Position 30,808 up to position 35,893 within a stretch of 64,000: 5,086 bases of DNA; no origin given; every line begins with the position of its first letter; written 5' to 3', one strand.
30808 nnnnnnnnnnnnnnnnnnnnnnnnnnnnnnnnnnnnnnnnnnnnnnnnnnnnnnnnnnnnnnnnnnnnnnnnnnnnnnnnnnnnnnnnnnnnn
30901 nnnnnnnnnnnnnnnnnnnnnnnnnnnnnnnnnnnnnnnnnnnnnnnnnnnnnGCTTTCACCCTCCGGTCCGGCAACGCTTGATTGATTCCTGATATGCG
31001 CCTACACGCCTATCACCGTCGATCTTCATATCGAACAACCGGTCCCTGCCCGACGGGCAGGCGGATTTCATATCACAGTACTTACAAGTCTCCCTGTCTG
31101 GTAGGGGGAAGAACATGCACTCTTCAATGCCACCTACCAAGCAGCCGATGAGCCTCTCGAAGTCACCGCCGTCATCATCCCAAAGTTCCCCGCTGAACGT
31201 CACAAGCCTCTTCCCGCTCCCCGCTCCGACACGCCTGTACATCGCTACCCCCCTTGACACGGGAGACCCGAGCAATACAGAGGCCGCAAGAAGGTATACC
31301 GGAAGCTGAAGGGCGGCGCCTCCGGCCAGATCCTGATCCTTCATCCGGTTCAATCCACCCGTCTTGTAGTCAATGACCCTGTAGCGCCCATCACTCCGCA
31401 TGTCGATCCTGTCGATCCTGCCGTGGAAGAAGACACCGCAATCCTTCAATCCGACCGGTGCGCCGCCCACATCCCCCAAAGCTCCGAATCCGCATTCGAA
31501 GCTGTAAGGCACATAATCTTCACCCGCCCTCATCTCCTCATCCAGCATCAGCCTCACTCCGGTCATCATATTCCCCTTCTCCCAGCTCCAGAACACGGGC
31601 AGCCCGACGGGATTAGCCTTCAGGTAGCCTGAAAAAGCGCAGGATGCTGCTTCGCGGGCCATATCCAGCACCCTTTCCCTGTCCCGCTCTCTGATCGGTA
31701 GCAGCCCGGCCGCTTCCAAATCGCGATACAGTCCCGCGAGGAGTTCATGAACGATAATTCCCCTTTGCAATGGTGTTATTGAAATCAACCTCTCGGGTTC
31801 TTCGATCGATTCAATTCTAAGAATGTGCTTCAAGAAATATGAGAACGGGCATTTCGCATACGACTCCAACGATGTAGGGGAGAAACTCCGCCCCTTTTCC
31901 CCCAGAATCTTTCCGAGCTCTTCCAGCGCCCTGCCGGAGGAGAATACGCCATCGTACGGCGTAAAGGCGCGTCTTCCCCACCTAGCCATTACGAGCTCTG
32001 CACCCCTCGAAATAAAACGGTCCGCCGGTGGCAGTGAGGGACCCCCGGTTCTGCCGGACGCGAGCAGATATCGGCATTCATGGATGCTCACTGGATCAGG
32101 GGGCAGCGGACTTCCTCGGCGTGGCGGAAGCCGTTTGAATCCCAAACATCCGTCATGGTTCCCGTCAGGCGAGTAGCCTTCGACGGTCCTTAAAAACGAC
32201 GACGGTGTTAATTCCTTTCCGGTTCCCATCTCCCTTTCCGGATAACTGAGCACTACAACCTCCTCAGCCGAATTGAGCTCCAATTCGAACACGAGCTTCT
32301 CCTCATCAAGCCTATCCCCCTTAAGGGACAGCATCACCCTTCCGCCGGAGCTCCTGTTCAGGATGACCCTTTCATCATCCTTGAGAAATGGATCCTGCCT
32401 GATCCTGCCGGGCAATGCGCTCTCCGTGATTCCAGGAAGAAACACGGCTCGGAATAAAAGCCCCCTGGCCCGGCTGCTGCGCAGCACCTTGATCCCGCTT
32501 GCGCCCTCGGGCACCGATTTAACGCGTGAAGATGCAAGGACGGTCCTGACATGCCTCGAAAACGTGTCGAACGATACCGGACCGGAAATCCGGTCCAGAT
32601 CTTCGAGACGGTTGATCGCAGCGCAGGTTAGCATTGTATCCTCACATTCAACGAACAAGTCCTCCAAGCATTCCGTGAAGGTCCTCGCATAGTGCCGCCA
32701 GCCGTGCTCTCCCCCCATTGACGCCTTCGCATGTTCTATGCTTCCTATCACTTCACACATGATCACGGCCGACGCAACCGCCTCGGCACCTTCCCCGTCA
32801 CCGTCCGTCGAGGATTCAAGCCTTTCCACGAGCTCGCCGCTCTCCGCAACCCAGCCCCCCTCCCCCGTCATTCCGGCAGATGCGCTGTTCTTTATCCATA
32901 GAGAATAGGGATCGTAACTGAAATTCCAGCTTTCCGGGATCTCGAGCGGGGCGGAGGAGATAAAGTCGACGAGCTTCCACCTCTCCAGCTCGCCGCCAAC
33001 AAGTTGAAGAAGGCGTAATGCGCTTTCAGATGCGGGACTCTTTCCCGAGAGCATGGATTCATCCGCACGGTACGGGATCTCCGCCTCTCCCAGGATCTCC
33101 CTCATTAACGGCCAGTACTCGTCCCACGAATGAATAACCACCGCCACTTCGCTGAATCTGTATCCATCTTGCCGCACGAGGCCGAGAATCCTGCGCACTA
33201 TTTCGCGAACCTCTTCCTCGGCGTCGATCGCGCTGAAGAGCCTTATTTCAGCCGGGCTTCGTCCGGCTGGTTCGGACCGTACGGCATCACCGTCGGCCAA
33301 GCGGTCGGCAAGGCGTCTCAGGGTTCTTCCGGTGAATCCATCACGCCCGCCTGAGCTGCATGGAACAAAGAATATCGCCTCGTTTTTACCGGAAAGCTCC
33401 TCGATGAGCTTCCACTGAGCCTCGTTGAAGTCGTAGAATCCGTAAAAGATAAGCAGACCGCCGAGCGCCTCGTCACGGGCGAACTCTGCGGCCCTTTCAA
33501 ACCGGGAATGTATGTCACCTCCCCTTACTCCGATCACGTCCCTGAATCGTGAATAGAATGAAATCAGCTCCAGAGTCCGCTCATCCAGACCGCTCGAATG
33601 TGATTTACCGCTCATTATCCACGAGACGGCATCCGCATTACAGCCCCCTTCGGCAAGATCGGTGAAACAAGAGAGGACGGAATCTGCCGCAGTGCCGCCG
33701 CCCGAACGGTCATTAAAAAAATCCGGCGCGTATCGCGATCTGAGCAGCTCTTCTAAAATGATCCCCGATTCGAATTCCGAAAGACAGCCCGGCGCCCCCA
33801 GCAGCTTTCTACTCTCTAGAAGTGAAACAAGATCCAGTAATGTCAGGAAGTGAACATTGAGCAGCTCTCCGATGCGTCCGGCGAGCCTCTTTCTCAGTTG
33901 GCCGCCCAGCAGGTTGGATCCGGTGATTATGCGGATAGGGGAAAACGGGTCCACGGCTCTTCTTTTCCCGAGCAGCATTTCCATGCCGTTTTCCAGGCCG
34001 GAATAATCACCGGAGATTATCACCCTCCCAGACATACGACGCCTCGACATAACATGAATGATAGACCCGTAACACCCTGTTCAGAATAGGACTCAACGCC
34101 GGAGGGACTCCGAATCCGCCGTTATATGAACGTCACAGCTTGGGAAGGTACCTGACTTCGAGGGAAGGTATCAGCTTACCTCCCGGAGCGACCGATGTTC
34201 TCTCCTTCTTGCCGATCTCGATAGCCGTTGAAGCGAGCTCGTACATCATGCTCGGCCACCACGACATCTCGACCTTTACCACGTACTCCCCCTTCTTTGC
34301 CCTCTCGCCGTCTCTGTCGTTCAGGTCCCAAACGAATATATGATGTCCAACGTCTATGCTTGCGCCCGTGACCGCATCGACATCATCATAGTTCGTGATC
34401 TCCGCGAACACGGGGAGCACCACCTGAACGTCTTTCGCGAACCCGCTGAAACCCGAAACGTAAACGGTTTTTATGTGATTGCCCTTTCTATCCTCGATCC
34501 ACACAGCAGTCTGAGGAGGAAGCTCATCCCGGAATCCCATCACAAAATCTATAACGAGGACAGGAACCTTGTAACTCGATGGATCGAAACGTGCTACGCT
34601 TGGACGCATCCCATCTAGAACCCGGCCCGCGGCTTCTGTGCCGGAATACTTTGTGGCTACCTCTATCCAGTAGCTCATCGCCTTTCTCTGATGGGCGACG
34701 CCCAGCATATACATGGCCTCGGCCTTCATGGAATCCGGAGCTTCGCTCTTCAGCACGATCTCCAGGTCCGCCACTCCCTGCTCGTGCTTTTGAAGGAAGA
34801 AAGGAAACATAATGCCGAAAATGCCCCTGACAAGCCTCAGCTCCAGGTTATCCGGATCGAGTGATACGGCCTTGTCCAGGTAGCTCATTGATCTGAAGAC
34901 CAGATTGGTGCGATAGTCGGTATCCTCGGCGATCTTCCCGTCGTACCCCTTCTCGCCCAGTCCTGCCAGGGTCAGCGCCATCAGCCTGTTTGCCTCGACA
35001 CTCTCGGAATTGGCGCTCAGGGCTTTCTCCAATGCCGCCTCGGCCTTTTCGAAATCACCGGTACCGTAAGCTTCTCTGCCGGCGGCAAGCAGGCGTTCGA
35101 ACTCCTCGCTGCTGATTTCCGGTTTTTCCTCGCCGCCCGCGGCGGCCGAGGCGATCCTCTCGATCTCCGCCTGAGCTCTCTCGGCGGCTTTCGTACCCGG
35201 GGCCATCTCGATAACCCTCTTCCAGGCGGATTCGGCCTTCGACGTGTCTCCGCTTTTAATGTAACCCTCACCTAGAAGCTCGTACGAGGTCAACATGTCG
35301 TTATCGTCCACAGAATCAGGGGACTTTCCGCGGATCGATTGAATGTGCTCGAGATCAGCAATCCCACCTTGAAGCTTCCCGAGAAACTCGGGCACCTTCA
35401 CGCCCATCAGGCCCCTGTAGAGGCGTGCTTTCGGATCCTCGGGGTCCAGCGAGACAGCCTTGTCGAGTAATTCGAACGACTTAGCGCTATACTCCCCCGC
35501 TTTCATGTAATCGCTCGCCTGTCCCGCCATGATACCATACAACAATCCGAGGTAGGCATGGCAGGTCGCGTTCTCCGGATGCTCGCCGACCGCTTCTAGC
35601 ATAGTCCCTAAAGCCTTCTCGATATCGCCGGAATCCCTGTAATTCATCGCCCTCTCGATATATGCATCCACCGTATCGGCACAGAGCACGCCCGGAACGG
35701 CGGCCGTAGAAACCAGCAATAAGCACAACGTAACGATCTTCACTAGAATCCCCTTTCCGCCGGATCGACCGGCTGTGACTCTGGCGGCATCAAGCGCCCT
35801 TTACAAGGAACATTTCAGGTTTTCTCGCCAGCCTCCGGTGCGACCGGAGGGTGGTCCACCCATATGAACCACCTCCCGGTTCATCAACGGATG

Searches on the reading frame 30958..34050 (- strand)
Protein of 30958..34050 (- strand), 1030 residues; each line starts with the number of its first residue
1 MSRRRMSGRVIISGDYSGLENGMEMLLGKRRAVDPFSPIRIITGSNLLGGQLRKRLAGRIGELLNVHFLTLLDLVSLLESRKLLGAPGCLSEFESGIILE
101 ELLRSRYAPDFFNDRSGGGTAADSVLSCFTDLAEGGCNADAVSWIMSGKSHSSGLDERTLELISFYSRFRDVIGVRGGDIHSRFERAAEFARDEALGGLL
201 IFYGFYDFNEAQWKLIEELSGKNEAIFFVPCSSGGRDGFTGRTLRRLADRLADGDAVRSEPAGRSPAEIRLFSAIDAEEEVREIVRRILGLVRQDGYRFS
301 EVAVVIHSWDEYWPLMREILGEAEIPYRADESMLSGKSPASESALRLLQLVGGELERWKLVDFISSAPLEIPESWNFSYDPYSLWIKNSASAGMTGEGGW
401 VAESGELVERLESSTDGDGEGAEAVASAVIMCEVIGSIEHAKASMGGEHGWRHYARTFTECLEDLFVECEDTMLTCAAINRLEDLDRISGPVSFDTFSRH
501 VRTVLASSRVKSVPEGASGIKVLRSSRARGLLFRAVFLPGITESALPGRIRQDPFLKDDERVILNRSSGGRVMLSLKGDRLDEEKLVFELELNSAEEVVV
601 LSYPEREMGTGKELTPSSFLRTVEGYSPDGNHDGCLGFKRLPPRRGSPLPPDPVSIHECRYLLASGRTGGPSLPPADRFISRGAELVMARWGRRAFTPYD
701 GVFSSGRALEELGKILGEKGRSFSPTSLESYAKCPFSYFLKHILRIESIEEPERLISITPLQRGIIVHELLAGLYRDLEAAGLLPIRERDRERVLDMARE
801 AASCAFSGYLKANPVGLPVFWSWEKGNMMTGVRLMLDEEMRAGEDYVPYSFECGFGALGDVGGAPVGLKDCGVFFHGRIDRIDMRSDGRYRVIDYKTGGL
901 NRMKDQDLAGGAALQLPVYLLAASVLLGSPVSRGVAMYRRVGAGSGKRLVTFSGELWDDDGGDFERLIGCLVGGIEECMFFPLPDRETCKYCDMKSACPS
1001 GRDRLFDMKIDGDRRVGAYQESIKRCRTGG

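Call 34: search_protein_families(library=pfam, proteins=[window:30958-34050:-], max_evalue=0.0001)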
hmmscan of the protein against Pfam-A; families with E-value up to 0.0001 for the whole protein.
window:30958-34050:- (1030 aa): 1 family
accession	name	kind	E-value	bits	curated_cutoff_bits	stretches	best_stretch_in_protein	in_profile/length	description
PF12705.13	PDDEXK_1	-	1.5e-34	120.5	22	1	722-999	1-247/247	PD-(D/E)XK nuclease superfamily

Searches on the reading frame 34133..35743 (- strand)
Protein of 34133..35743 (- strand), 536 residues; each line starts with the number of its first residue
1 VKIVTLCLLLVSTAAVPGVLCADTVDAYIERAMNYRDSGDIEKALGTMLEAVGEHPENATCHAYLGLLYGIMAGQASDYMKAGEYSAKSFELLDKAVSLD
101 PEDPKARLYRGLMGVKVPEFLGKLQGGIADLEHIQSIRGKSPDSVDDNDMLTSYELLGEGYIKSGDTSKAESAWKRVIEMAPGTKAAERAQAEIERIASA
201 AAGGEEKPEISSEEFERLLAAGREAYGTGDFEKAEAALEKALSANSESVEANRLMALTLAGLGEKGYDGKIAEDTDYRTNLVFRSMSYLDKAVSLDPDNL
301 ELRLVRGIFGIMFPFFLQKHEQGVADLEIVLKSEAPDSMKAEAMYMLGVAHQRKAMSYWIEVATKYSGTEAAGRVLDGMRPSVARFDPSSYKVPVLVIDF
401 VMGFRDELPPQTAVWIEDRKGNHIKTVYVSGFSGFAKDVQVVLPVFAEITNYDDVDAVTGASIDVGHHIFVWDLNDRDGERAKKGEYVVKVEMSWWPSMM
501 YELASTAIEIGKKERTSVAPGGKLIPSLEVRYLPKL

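Call 34: search_protein_families(library=pfam, proteins=[window:34133-35743:-], max_evalue=0.0001)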
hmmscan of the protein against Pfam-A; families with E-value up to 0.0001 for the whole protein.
window:34133-35743:- (536 aa): 12 families
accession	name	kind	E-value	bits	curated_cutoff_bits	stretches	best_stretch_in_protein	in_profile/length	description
PF07719.23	TPR_2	-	1.7e-17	62.5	27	0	218-245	4-31/34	Tetratricopeptide repeat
PF13432.12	TPR_16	-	6.2e-15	55.8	32.7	0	219-263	1-45/65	Tetratricopeptide repeat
PF13428.12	TPR_14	-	1.1e-14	53.9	23.5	0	217-256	3-42/44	Tetratricopeptide repeat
PF13181.12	TPR_8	-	4.3e-13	48.7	25.7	0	220-246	6-32/34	Tetratricopeptide repeat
PF10029.15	DUF2271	-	2.7e-10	40.5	27.3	1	410-518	19-126/136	Predicted periplasmic protein (DUF2271)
PF13414.12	TPR_11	-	4.9e-10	39.4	26.8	0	80-112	5-36/42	TPR repeat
PF00515.34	TPR_1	-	1.8e-09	37.4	27.8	0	227-245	13-31/34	Tetratricopeptide repeat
PF14559.12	TPR_19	-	2.2e-09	37.9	25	0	228-263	4-39/68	Tetratricopeptide repeat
PF13424.12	TPR_12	-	2.7e-09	37.5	30.1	0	227-263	15-52/77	Tetratricopeptide repeat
PF13431.12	TPR_17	-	6.3e-07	29.6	24.4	0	92-111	1-20/34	Tetratricopeptide repeat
PF13371.12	TPR_9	-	2.8e-06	27.7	35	0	93-139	18-60/73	Tetratricopeptide repeat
PF13174.12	TPR_6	-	1.2e-05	26.1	26.3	0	156-183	5-32/33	Tetratricopeptide repeat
